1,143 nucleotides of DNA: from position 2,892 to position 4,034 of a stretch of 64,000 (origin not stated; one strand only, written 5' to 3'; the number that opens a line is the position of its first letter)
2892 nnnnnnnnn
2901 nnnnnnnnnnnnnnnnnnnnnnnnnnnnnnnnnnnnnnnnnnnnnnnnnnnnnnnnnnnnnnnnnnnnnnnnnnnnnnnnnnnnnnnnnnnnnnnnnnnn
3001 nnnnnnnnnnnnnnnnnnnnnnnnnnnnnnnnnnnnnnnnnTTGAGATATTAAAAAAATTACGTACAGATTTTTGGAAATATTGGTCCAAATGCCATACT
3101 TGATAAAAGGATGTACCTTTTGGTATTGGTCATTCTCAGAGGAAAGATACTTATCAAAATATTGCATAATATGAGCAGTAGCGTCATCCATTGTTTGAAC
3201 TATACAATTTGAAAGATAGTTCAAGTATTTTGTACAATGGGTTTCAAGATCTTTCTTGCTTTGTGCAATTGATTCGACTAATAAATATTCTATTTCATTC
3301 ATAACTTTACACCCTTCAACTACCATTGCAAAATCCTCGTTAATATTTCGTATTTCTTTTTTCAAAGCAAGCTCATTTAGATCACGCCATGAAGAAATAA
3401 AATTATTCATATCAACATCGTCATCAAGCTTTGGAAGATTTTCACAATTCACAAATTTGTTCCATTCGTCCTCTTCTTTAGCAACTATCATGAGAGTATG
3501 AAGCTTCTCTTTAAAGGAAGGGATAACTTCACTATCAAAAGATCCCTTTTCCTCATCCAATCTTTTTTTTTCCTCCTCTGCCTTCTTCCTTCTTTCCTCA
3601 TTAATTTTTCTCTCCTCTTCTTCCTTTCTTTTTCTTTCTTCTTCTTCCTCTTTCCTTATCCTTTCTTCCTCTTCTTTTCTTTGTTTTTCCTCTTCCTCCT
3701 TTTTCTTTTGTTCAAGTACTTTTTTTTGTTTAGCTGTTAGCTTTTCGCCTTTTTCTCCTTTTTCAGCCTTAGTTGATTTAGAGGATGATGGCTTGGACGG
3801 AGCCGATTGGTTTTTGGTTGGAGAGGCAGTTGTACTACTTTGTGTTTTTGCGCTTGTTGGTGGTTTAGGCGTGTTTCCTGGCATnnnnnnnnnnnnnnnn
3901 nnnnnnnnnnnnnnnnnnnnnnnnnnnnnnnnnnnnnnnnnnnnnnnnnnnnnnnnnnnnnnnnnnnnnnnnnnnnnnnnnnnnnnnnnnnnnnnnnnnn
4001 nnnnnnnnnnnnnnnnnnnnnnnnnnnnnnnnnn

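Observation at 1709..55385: Local over-representation of cilium/flagellum genes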

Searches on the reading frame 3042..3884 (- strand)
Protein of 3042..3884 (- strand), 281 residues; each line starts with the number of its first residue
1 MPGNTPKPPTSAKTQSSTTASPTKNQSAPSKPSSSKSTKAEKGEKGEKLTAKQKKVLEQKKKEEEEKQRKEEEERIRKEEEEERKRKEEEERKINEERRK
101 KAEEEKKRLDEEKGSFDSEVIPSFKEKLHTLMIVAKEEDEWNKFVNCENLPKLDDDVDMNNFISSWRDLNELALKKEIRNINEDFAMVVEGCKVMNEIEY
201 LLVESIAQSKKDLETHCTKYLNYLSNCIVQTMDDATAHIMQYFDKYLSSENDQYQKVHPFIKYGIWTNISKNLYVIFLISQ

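Call 5: search_protein_families(library=pfam, proteins=[window:3042-3884:-], max_evalue=0.01)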
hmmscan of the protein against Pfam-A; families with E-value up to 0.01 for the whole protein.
window:3042-3884:- (281 aa): 3 families
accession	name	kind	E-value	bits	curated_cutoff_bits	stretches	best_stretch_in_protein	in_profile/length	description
PF15927.10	Casc1_N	-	6.8e-41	140.7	28.2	1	66-273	1-200/201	Cancer susceptibility candidate 1 N-terminus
PF05672.16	MAP7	-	0.00023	21.5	28.5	1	38-112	7-84/153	MAP7 (E-MAP-115) family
PF11600.14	CAF1A_acidic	-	0.0072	16.5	26.4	0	24-130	16-116/140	Chromatin assembly factor 1 complex p150 subunit, acidic region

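Call 37: search_solved_structures(query=P0018, max_evalue=0.001)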
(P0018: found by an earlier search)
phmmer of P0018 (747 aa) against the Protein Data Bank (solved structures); distinct sequences matched with E-value up to 0.001: 0.

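Call 39: search_protein_families(library=pfam, proteins=[P0018, P0017], max_evalue=0.5)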
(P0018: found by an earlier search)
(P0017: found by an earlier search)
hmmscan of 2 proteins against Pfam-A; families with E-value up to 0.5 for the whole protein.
P0018 (747 aa): 5 families
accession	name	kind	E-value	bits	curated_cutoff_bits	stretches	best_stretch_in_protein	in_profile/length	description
PF00170.26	bZIP_1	-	0.0031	18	27.6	2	208-245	26-63/64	bZIP transcription factor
PF15964.10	CCCAP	-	0.047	12.4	27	1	145-186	120-161/703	Centrosomal colon cancer autoantigen protein family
PF17014.10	Mad3_BUB1_I_2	-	0.048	14.2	37.6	1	432-501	37-109/128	Putative Mad3/BUB1 like region 1 protein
PF05266.19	DUF724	-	0.22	11.8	38.4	2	510-603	85-184/188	Protein of unknown function (DUF724)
PF04102.17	SlyX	-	0.45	11.6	30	1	81-108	3-30/67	SlyX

P0017 (577 aa): 1 family
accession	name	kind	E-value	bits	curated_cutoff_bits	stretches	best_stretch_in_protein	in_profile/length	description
PF20091.5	Abhydrolase_10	-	0.021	14.2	23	1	250-337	148-234/429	Alpha/beta hydrolase domain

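Call 43: search_solved_structures(query=P0015, max_evalue=0.0001)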
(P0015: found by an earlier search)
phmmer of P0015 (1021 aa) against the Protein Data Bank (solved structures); distinct sequences matched with E-value up to 0.0001: 22.
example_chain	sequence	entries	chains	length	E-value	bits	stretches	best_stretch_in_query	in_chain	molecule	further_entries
7kzm_A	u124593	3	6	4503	2.1e-22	82.4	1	187-372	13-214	Heavy chain alpha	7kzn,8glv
9mey_B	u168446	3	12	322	7.7e-20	73.9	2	178-375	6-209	Leucine-zipper-like transcriptional regulator 1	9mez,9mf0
9d1i_A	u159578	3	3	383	4e-17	64.9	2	189-363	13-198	Kelch domain-containing protein 3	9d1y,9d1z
8ebn_A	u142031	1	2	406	4.9e-17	64.6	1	218-392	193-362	Kelch domain-containing protein 2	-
8sh2_B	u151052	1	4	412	5.2e-17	64.6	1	218-392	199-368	Kelch domain-containing protein 2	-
8uxs_A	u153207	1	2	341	6e-17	64.3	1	218-370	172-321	Kelch domain-containing protein 2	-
8sge_A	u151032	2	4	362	6.2e-17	64.3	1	218-370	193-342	Kelch domain-containing protein 2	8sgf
6do3_A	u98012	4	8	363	6.3e-17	64.3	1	218-370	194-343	Kelch domain-containing protein 2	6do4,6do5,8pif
9bc9_A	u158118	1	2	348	7.1e-17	64.1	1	218-364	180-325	Kelch domain-containing protein 2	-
8ebl_A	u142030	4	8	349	7.3e-17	64.1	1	218-364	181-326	Kelch domain-containing protein 2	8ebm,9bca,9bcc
5gqt_A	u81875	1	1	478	1.2e-16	63.3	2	185-322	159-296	Nitrile-specifier protein 1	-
9o04_C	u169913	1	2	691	5.9e-15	57.8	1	177-285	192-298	F-box only protein 42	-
5a10_A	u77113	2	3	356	4.4e-14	54.9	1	177-318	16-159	THIOCYANATE FORMING PROTEIN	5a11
9d8p_A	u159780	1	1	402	5e-13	51.4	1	200-363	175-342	Kelch domain-containing protein 10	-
8glv_Eb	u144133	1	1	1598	2.1e-12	49.3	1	192-377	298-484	Flagellar associated protein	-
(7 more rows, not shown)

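Call 49: find_homologous_proteins(query=P0020, max_evalue=1e-30)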
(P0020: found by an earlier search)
Query P0020 (479 aa): 1693 proteins with E <= 1e-30 among 6985 candidates; the best 120 are listed.
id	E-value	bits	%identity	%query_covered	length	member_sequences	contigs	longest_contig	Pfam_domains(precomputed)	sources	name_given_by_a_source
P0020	0.0e+0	1092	100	100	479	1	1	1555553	PF21178.3,PF23352.2,PF09822.17,PF23355.2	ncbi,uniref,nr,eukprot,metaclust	ncbi:hypothetical protein NAEGRDRAFT_77715 [Naegleria gruberi]|uniref:Uncharacterized protein n=1 Ta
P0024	3.5e-273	925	86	96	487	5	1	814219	PF21178.3,PF23352.2,PF09822.17,PF23355.2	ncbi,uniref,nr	ncbi:hypothetical protein FDP41_012397 [Naegleria fowleri]|uniref:Uncharacterized protein n=1 Tax=Na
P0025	2.7e-239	813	73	98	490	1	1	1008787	PF21178.3,PF23352.2,PF09822.17,PF23355.2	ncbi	ncbi:hypothetical protein ABK040_005422 [Willaertia magna]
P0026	2.1e-210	718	79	82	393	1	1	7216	PF21178.3,PF23352.2,PF23355.2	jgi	-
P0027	3.9e-175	602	58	96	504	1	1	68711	PF21178.3,PF23352.2,PF09822.17,PF23355.2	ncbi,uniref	ncbi:intraflagellar transport protein 52 [Acrasis kona]|uniref:Intraflagellar transport protein 52 n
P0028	9.4e-166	571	60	87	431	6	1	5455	PF21178.3,PF23352.2,PF09822.17,PF23355.2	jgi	jgi:intraflagellar transport protein 52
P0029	1.9e-159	550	56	87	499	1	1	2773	PF21178.3,PF23352.2,PF09822.17,PF23355.2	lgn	-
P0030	3.8e-159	549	58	87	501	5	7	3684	PF21178.3,PF23352.2,PF09822.17,PF23355.2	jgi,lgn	jgi:intraflagellar transport protein 52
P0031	2.6e-156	540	59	86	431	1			PF21178.3,PF23352.2,PF09822.17,PF23355.2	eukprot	eukprot:TRINITY_DN467_c0_g1_i2.p1 TRINITY_DN467_c0_g1~~TRINITY_DN467_c0_g1_i2.p1 ORF type:complete l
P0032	4.8e-152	525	56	87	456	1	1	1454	PF21178.3,PF23352.2,PF09822.17,PF23355.2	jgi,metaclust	metaclust:\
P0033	8.1e-150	518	52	91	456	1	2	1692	PF21178.3,PF03345.21,PF23352.2,PF23355.2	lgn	-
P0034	1.1e-149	518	60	82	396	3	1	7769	PF21178.3,PF03345.21,PF23352.2,PF09822.17,PF23355.2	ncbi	-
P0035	3.0e-148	513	52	88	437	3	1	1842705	PF21178.3,PF14258.13,PF23352.2,PF09822.17,PF23355.2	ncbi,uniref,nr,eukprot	ncbi:predicted protein [Nematostella vectensis]|uniref:Intraflagellar transport protein 52 homolog n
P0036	3.1e-147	510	53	88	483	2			PF21178.3,PF14258.13,PF23352.2,PF09822.17,PF23355.2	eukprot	eukprot:EG_transcript_9433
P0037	1.2e-146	508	54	88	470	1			PF21178.3,PF23352.2,PF09822.17,PF23355.2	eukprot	eukprot:RCo005980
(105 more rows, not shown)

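Call 50: find_encoding_contigs(protein=P0024, flank=10000, max_places=2)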
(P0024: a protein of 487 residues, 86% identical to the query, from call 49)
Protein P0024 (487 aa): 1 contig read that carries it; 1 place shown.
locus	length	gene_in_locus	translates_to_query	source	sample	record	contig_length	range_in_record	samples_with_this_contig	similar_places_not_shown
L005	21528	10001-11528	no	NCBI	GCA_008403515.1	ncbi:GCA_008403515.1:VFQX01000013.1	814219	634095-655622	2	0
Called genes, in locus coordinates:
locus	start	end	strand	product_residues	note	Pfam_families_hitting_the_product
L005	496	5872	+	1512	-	PF13460:NAD_binding_10, PF23414:Beta-prop_EML_2 (faint), PF12894:ANAPC4_WD40 (faint), PF25440:Beta-prop_RIC1_2nd, PF07064:RIC1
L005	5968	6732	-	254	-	PF00121:TIM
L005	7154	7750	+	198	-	-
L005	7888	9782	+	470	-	PF01925:TauE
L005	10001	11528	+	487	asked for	PF09822:ABC_transp_aux, PF23355:IFT52_GIFT, PF23352:IFT52_central, PF21178:Itf52_C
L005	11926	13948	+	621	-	-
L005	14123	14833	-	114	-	-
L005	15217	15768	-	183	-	-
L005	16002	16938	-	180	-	PF00583:Acetyltransf_1, PF13508:Acetyltransf_7, PF13673:Acetyltransf_10, PF08445:FR47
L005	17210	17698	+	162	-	-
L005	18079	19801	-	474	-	PF00297:Ribosomal_L3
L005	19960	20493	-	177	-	-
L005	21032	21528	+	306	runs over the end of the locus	-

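Call 51: find_encoding_contigs(protein=P0025, flank=10000, max_places=2)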
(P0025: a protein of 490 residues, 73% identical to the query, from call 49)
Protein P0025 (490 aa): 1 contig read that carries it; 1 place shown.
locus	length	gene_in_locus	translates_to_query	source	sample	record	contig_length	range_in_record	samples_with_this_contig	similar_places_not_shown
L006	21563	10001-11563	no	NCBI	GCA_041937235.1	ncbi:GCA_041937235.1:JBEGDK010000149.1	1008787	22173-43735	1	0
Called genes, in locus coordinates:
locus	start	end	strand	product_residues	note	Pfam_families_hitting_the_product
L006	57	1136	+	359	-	-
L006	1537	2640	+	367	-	-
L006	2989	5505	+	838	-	PF01764:Lipase_3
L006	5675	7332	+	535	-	PF24807:WD40_CDC20-Fz, PF23381:Beta-prop_IFT122_1st, PF23775:Beta-prop_RIG_2nd, PF25174:Beta-prop_THOC3, PF24796:WDR55, PF24814:WD40_Prp19, PF23098:Beta-prop_NOL10_N, PF24805:EIF3I, +28 more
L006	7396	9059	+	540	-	-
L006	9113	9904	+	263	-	-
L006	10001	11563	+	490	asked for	PF09822:ABC_transp_aux, PF23355:IFT52_GIFT, PF23352:IFT52_central, PF21178:Itf52_C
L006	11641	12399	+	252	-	PF00121:TIM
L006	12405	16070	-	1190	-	PF25172:Beta-prop_WDR3_2nd (faint), PF23410:Beta-prop_VPS8 (faint), PF25440:Beta-prop_RIC1_2nd, PF07064:RIC1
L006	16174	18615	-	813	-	PF01636:APH, PF02958:EcKL (faint), PF02771:Acyl-CoA_dh_N, PF02770:Acyl-CoA_dh_M, PF00441:Acyl-CoA_dh_1, PF08028:Acyl-CoA_dh_2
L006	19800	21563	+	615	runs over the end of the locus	PF01436:NHL (weak)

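Call 53: find_homologous_proteins(query=P0012, max_evalue=1e-100)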
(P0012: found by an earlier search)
Query P0012 (455 aa): 899 proteins with E <= 1e-100 among 6049 candidates; the best 120 are listed.
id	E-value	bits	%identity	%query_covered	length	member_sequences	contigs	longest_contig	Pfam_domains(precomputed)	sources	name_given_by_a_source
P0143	1.1e-266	903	88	95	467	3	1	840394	PF13431.13,PF23914.2,PF25060.1,PF25062.2,PF13414.13,PF13176.13,PF12569.15,PF13428.13,PF13374.13,PF14559.13,PF24575.2,PF13371.13,PF26725.1,PF00515.35,PF12895.14,PF13424.13,PF21033.5,PF13432.13,PF13181.13,PF07719.24,PF13174.13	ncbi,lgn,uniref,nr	ncbi:hypothetical protein FDP41_013666 [Naegleria fowleri]|uniref:Uncharacterized protein n=1 Tax=Na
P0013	1.0e-261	887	87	95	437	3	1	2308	PF25063.1,PF13431.13,PF23914.2,PF25060.1,PF07720.19,PF13414.13,PF13176.13,PF13428.13,PF13374.13,PF14559.13,PF24575.2,PF25068.3,PF13371.13,PF26725.1,PF00515.35,PF12895.14,PF13424.13,PF21033.5,PF13432.13,PF13181.13,PF07719.24,PF13174.13,PF20308.5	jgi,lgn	-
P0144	7.4e-248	841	81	95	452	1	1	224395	PF25063.1,PF13431.13,PF23914.2,PF25060.1,PF13414.13,PF13176.13,PF12569.15,PF13428.13,PF13374.13,PF14559.13,PF24575.2,PF25068.3,PF13371.13,PF26725.1,PF00515.35,PF12895.14,PF13424.13,PF21033.5,PF13432.13,PF13429.13,PF13181.13,PF07719.24,PF13174.13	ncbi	ncbi:hypothetical protein ABK040_010931 [Willaertia magna]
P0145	2.5e-186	638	67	88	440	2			PF13431.13,PF23914.2,PF25060.1,PF13414.13,PF23300.4,PF13176.13,PF13428.13,PF13374.13,PF14559.13,PF24575.2,PF25068.3,PF13371.13,PF26725.1,PF00515.35,PF12895.14,PF13424.13,PF21033.5,PF13432.13,PF13181.13,PF07719.24,PF13174.13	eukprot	eukprot:TRINITY_DN62906_c0_g1_i1.p1 TRINITY_DN62906_c0_g1~~TRINITY_DN62906_c0_g1_i1.p1 ORF type:comp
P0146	4.0e-186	637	67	87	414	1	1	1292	PF13431.13,PF23914.2,PF25060.1,PF13414.13,PF13176.13,PF13428.13,PF13374.13,PF14559.13,PF24575.2,PF13371.13,PF00515.35,PF12895.14,PF13424.13,PF13432.13,PF13181.13,PF07719.24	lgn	-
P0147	6.2e-186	637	68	86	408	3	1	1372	PF13431.13,PF23914.2,PF25060.1,PF13414.13,PF13176.13,PF13428.13,PF13374.13,PF14559.13,PF24575.2,PF25068.3,PF13371.13,PF26725.1,PF00515.35,PF12895.14,PF13424.13,PF21033.5,PF13432.13,PF13181.13,PF07719.24,PF13174.13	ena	-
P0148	1.5e-185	636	68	88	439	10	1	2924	PF13431.13,PF23914.2,PF25060.1,PF13414.13,PF13176.13,PF13428.13,PF13374.13,PF14559.13,PF24575.2,PF25068.3,PF13371.13,PF26725.1,PF00515.35,PF12895.14,PF13424.13,PF21033.5,PF13432.13,PF13181.13,PF07719.24,PF13174.13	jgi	jgi:Bardet-Biedl syndrome 4 protein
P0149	1.5e-184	632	68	88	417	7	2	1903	PF13431.13,PF23914.2,PF13414.13,PF13176.13,PF13428.13,PF13374.13,PF14559.13,PF24575.2,PF25068.3,PF13371.13,PF26725.1,PF00515.35,PF12895.14,PF13424.13,PF21033.5,PF13432.13,PF13181.13,PF07719.24,PF13174.13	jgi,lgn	-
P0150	1.8e-184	632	67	90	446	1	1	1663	PF13431.13,PF23914.2,PF13414.13,PF13176.13,PF13428.13,PF13374.13,PF14559.13,PF24575.2,PF25068.3,PF13371.13,PF26725.1,PF00515.35,PF12895.14,PF13424.13,PF21033.5,PF13432.13,PF13181.13,PF07719.24,PF13174.13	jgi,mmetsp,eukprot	mmetsp:Transcript_62300/g.103602 ORF Transcript_62300/g.103602 Transcript_62300/m.103602 type:comple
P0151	1.9e-184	632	68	89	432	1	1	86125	PF13431.13,PF23914.2,PF25060.1,PF13414.13,PF13176.13,PF13428.13,PF13374.13,PF14559.13,PF24575.2,PF25068.3,PF13371.13,PF26725.1,PF00515.35,PF12895.14,PF13424.13,PF21033.5,PF13432.13,PF13181.13,PF07719.24,PF13174.13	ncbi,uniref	ncbi:Bardet-Biedl syndrome 4 protein [Acrasis kona]|uniref:Bardet-Biedl syndrome 4 protein n=1 Tax=A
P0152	3.5e-184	631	68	87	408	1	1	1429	PF13431.13,PF23914.2,PF13414.13,PF13176.13,PF13428.13,PF13374.13,PF14559.13,PF24575.2,PF25068.3,PF13371.13,PF26725.1,PF00515.35,PF12895.14,PF13424.13,PF21033.5,PF13432.13,PF13181.13,PF07719.24,PF13174.13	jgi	-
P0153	4.2e-184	631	69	85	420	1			PF13431.13,PF23914.2,PF13414.13,PF13176.13,PF13428.13,PF13374.13,PF14559.13,PF24575.2,PF25068.3,PF13371.13,PF26725.1,PF00515.35,PF12895.14,PF13424.13,PF21033.5,PF13432.13,PF13181.13,PF07719.24,PF13174.13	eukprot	eukprot:CAMPEP_0118817780 /NCGR_PEP_ID=MMETSP1162-20130426/5612_1 /TAXON_ID=33656 /ORGANISM="Phaeocy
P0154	4.8e-184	631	67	88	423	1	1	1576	PF13431.13,PF23914.2,PF13414.13,PF13176.13,PF13428.13,PF13374.13,PF14559.13,PF24575.2,PF25068.3,PF13371.13,PF26725.1,PF00515.35,PF12895.14,PF13424.13,PF21033.5,PF13432.13,PF13181.13,PF07719.24,PF13174.13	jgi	-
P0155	9.3e-184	630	68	87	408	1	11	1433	PF13431.13,PF23914.2,PF13414.13,PF13176.13,PF13428.13,PF13374.13,PF14559.13,PF24575.2,PF25068.3,PF13371.13,PF26725.1,PF00515.35,PF12895.14,PF13424.13,PF21033.5,PF13432.13,PF13181.13,PF07719.24,PF13174.13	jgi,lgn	-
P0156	9.9e-184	630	68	87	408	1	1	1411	PF13431.13,PF23914.2,PF13414.13,PF13176.13,PF13428.13,PF13374.13,PF14559.13,PF24575.2,PF25068.3,PF13371.13,PF26725.1,PF00515.35,PF12895.14,PF13424.13,PF21033.5,PF13432.13,PF13181.13,PF07719.24,PF13174.13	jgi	-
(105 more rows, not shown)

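Call 54: find_encoding_contigs(protein=P0143, flank=10000, max_places=1)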
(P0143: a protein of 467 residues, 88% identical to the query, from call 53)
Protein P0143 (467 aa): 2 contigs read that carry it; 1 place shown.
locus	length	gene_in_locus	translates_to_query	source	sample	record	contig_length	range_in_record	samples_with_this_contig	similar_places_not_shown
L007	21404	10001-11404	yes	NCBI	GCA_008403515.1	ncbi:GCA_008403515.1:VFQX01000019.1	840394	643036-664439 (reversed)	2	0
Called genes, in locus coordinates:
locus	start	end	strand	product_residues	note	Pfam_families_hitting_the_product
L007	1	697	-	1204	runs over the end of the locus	PF11894:Nup192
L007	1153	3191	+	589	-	PF15024:Glyco_transf_18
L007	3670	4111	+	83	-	-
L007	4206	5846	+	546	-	PF00249:Myb_DNA-binding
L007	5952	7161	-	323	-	PF14378:PAP2_3, PF01569:PAP2 (weak)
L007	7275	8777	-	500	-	-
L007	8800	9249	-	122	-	-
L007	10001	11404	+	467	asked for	PF12569:NatA_aux_su (faint), PF21033:RMD1-3 (faint), PF13414:TPR_11 (weak), PF00515:TPR_1 (weak), PF07719:TPR_2 (weak), PF13424:TPR_12 (weak), PF13414:TPR_11, PF26725:TPR_INTS8_3 (weak), +14 more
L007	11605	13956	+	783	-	PF01485:IBR, PF22191:IBR_1, PF22605:IBR_2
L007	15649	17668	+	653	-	-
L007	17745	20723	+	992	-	-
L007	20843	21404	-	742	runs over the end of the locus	PF00069:Pkinase, PF07714:PK_Tyr_Ser-Thr, PF00069:Pkinase (weak)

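Call 55: find_encoding_contigs(protein=P0144, flank=10000, max_places=1)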
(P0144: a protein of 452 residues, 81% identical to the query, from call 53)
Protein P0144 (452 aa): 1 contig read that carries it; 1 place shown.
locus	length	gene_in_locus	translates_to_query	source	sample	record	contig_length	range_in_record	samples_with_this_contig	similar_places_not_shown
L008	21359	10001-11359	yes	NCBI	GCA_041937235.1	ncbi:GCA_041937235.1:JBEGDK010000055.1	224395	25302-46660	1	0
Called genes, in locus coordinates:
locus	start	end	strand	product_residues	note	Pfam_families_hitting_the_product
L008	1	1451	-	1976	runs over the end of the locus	PF11894:Nup192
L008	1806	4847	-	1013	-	-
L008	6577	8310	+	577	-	-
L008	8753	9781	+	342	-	-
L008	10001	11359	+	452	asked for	PF12569:NatA_aux_su (faint), PF12895:ANAPC3 (faint), PF25068:ARM_TT21_4th (faint), PF13424:TPR_12 (faint), PF13428:TPR_14 (faint), PF00515:TPR_1 (weak), PF13414:TPR_11, PF00515:TPR_1 (weak), +16 more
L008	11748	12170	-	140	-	-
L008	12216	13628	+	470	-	-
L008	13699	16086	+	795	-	PF05557:MAD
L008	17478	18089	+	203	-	PF13774:Longin (faint), PF00957:Synaptobrevin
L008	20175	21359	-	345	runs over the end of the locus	PF00071:Ras, PF08477:Roc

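Call 60: find_homologous_proteins(query=P0010, max_evalue=1e-10)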
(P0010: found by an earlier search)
Query P0010 (613 aa): 226 proteins with E <= 1e-10 among 8000 candidates; the best 120 are listed.
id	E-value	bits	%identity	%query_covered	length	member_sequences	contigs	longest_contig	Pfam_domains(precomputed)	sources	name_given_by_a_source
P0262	6.5e-202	690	60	96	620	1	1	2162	PF14580.13,PF12799.14,PF13855.13,PF23211.1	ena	-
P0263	1.0e-201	690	65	84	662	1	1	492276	PF14580.13,PF12799.14,PF13855.13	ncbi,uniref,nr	ncbi:hypothetical protein C9374_008088 [Naegleria lovaniensis]|uniref:Uncharacterized protein n=1 Ta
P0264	1.3e-199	683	60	96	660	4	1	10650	PF14580.13,PF12799.14,PF13855.13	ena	-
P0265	1.3e-132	461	51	75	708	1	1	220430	PF14580.13,PF12799.14,PF13855.13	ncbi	ncbi:hypothetical protein ABK040_009184 [Willaertia magna]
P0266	1.0e-56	211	40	59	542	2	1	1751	PF14580.13,PF12799.14,PF13855.13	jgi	-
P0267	8.4e-53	198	36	59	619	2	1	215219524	PF14580.13,PF12799.14,PF13855.13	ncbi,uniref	ncbi:leucine-rich repeat-containing protein 56 isoform 2-T8 [Anomaloglossus baeobatrachus]|uniref:le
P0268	1.9e-52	197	36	59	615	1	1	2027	PF14580.13,PF12799.14,PF13855.13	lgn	-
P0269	2.8e-51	193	34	68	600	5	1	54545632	PF14580.13,PF12799.14,PF13855.13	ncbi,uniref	ncbi:leucine-rich repeat-containing protein 56 isoform X2 [Ascaphus truei]|uniref:leucine-rich repea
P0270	9.6e-51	191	35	68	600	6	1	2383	PF14580.13,PF12799.14,PF13855.13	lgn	-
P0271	1.1e-50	191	35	59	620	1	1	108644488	PF14580.13,PF12799.14,PF13855.13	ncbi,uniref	ncbi:leucine-rich repeat-containing protein 56 [Rhinoderma darwinii]|uniref:leucine-rich repeat-cont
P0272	2.3e-50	190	49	29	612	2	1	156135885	PF14580.13,PF12799.14,PF13855.13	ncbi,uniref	ncbi:leucine-rich repeat-containing protein 56 [Leptodactylus fuscus]|uniref:leucine-rich repeat-con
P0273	2.7e-50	190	35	71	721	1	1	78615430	PF14580.13,PF12799.14,PF13855.13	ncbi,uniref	ncbi:leucine-rich repeat-containing protein 56-like [Amphiura filiformis]|uniref:leucine-rich repeat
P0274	3.2e-50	189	34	59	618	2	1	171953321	PF14580.13,PF12799.14,PF13855.13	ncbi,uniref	ncbi:leucine-rich repeat-containing protein 56 isoform X2 [Dendropsophus ebraccatus]|uniref:leucine-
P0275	3.5e-50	189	36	62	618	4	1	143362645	PF14580.13,PF12799.14,PF13855.13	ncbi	ncbi:leucine-rich repeat-containing protein 56 isoform X2 [Eleutherodactylus coqui]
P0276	1.8e-49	187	48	34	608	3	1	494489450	PF00560.40,PF12799.14,PF13855.13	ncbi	ncbi:leucine-rich repeat-containing protein 56 isoform X2 [Narcine bancroftii]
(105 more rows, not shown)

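Call 61: find_encoding_contigs(protein=P0263, flank=10000, max_places=1)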
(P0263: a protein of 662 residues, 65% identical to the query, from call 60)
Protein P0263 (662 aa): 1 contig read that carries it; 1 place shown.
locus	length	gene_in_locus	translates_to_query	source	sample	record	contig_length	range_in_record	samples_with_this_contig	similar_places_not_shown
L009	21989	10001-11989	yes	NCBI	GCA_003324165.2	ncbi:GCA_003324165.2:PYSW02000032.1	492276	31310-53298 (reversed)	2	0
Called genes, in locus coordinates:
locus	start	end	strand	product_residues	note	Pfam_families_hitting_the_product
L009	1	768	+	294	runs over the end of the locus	-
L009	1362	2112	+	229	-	-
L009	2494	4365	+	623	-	-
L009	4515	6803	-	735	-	-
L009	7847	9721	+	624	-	-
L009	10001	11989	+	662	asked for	PF14580:LRR_9, PF12799:LRR_4 (weak), PF13855:LRR_8 (weak), PF12799:LRR_4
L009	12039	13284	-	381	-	-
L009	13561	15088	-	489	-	PF05343:Peptidase_M42 (faint), PF01546:Peptidase_M20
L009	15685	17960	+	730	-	PF13428:TPR_14 (faint), PF14559:TPR_19 (faint), PF07719:TPR_2 (faint), PF13424:TPR_12 (weak), PF00515:TPR_1 (weak), PF25390:WD40_RLD, PF13540:RCC1_2 (weak), PF25390:WD40_RLD, +7 more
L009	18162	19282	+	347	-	PF00168:C2, PF00643:zf-B_box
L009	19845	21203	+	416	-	PF00505:HMG_box (faint)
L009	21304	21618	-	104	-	-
